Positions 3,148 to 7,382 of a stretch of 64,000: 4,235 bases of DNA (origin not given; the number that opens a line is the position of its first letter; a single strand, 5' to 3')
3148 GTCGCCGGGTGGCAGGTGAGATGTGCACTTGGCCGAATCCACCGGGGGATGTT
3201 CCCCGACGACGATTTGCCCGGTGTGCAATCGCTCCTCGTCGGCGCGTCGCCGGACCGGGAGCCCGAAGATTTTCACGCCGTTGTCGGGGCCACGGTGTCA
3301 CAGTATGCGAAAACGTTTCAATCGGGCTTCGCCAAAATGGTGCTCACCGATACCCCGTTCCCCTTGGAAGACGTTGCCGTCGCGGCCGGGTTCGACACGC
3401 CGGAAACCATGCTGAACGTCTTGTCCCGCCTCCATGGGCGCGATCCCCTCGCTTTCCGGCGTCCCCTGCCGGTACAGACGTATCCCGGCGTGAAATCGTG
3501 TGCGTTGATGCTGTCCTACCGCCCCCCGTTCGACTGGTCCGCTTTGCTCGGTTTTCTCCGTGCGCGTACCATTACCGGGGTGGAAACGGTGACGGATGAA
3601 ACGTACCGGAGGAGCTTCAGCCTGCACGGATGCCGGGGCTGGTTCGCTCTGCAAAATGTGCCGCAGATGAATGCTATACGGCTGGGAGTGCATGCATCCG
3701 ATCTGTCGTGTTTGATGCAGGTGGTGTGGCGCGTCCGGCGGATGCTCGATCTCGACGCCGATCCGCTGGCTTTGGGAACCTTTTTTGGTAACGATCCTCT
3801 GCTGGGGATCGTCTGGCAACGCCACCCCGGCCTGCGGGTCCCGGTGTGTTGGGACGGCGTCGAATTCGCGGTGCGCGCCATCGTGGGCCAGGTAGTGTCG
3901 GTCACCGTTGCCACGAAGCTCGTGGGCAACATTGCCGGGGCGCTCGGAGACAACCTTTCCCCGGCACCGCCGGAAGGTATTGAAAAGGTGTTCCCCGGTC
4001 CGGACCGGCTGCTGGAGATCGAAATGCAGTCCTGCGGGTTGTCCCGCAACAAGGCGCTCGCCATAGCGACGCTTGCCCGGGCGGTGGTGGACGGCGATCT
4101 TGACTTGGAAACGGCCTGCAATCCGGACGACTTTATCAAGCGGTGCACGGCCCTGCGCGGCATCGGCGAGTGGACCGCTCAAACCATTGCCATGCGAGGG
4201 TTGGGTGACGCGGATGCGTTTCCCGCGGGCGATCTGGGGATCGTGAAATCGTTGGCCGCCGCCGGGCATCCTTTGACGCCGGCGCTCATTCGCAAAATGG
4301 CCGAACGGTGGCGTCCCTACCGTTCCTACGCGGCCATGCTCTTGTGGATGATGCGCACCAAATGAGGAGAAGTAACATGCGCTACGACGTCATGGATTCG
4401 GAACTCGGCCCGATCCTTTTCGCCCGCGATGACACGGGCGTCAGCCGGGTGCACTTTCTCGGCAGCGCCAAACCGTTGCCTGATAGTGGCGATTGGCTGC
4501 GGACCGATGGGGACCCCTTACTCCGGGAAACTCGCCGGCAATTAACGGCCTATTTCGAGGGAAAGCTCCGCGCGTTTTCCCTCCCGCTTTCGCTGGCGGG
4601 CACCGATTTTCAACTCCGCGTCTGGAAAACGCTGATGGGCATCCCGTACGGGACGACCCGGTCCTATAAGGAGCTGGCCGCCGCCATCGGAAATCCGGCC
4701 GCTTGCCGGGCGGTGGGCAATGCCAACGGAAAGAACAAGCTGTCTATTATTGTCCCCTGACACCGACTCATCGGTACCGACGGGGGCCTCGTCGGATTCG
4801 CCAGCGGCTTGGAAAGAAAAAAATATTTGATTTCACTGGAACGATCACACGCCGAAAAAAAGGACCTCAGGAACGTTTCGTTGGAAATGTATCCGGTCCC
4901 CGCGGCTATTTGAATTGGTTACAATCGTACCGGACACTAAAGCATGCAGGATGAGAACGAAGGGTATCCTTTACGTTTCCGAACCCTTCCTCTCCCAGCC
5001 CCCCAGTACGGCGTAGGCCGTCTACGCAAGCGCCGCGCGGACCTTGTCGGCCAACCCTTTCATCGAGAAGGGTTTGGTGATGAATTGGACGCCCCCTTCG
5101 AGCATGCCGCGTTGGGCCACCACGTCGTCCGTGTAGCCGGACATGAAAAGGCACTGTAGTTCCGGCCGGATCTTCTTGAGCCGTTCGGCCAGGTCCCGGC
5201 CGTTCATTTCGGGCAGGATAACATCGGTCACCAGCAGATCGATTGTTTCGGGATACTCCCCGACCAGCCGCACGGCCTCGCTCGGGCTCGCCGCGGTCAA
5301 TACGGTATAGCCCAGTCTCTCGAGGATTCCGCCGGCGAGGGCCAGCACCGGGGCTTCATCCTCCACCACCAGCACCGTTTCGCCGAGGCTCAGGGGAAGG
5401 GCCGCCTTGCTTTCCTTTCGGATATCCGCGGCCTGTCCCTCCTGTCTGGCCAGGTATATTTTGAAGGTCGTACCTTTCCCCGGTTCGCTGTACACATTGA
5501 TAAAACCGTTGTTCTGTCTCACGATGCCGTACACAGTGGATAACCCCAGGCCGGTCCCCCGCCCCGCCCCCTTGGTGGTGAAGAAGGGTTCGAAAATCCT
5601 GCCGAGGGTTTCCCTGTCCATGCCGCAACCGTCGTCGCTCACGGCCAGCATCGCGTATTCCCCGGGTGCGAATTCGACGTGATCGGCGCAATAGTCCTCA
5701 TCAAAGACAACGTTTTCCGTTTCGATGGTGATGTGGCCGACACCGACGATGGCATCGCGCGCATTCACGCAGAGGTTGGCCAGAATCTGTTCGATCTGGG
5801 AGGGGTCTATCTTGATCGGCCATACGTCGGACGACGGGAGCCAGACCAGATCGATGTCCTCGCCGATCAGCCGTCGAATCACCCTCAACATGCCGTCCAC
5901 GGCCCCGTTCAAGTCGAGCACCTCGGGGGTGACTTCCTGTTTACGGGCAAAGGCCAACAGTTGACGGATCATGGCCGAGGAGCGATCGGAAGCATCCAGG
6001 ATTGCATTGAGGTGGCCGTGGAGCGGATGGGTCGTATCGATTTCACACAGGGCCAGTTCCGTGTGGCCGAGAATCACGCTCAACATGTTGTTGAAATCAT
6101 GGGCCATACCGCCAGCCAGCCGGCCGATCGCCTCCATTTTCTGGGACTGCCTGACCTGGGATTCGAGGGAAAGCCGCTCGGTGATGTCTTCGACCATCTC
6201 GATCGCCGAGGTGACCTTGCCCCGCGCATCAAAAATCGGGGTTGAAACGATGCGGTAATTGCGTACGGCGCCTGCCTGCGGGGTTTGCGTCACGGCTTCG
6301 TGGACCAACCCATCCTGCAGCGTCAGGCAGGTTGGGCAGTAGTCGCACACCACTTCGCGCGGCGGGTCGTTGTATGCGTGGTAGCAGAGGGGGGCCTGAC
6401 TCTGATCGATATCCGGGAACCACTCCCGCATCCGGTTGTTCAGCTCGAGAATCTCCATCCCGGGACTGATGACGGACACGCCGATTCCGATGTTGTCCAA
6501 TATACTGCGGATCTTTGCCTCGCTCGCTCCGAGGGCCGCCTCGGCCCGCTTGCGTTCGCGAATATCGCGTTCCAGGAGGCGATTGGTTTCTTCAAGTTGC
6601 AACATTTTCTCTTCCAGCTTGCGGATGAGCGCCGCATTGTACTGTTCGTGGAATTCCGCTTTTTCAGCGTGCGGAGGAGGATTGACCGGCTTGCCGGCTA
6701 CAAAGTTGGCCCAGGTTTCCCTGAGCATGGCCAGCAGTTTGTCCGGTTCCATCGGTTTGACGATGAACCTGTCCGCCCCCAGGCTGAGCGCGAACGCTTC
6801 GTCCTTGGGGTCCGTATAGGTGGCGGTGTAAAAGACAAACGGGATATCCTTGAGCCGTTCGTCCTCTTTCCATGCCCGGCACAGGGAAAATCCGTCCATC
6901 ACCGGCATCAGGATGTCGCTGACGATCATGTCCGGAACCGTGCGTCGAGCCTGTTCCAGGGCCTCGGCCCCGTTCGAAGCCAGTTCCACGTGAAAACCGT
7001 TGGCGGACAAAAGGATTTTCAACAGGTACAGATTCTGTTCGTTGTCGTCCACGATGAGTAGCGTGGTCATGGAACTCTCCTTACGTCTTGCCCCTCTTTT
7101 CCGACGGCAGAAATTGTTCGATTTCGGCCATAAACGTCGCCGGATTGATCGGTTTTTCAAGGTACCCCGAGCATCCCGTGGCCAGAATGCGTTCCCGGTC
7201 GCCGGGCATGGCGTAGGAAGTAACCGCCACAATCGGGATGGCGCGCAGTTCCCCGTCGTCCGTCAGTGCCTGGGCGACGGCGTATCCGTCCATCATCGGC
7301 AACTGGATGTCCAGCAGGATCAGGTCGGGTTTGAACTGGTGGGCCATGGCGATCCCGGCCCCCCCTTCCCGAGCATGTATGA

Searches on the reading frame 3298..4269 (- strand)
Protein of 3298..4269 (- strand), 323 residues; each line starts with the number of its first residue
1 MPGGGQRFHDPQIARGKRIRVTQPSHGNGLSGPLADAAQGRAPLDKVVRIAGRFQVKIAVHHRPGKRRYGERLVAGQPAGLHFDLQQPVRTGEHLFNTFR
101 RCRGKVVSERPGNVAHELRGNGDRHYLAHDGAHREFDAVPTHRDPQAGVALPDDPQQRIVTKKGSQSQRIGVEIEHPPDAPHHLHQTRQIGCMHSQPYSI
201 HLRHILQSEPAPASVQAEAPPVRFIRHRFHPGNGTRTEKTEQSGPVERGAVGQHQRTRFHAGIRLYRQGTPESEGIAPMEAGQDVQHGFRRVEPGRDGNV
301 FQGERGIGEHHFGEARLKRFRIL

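Call 48: search_protein_families(library=pfam, proteins=[window:3298-4269:-], max_evalue=1)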
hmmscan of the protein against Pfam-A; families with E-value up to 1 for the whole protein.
window:3298-4269:- (323 aa): 1 family
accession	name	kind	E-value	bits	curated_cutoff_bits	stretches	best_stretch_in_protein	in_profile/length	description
PF09448.16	MmlI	-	0.11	13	29.6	1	60-84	30-54/109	Methylmuconolactone methyl-isomerase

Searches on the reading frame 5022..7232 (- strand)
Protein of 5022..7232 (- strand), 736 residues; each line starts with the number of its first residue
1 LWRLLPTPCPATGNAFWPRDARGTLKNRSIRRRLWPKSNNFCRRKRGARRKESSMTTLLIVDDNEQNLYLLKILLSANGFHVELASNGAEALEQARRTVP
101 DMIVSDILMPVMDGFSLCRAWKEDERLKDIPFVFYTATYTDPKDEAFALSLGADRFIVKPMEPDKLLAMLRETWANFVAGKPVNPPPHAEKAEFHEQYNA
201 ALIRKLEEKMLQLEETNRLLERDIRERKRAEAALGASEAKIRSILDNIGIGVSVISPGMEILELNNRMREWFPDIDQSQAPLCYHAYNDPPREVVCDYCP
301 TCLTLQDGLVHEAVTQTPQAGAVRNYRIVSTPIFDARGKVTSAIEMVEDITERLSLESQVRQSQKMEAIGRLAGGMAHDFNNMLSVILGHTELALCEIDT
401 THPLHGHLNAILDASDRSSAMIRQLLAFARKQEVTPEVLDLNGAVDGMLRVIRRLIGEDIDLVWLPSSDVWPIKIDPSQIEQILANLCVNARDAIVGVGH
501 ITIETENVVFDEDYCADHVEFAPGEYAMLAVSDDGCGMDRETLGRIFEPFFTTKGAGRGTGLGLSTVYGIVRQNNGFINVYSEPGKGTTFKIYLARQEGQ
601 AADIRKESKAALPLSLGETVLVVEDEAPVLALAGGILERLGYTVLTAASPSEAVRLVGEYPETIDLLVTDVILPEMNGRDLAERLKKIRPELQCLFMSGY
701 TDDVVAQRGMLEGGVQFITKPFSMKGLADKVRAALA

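Call 48: search_protein_families(library=pfam, proteins=[window:5022-7232:-], max_evalue=1)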
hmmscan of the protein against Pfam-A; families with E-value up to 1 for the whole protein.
window:5022-7232:- (736 aa): 6 families
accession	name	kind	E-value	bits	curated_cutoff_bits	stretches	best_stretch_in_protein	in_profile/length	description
PF00072.30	Response_reg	-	2.3e-46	157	30.2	2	59-170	2-110/111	Response regulator receiver domain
PF02518.31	HATPase_c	-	1.6e-20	74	26.4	1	476-596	2-109/111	Histidine kinase-, DNA gyrase B-, and HSP90-like ATPase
PF00512.31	HisKA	-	3e-08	34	26.9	1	370-433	3-65/66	His Kinase A (phospho-acceptor) domain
PF08448.16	PAS_4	-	0.0003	21.4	23.1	1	245-353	1-108/110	PAS fold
PF13188.13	PAS_8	-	0.079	13.4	21.8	1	240-272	2-34/65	PAS domain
PF23198.2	PDE8A_N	-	0.18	12.2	29.6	1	57-158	12-116/147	PDE8A-like, N-terminal domain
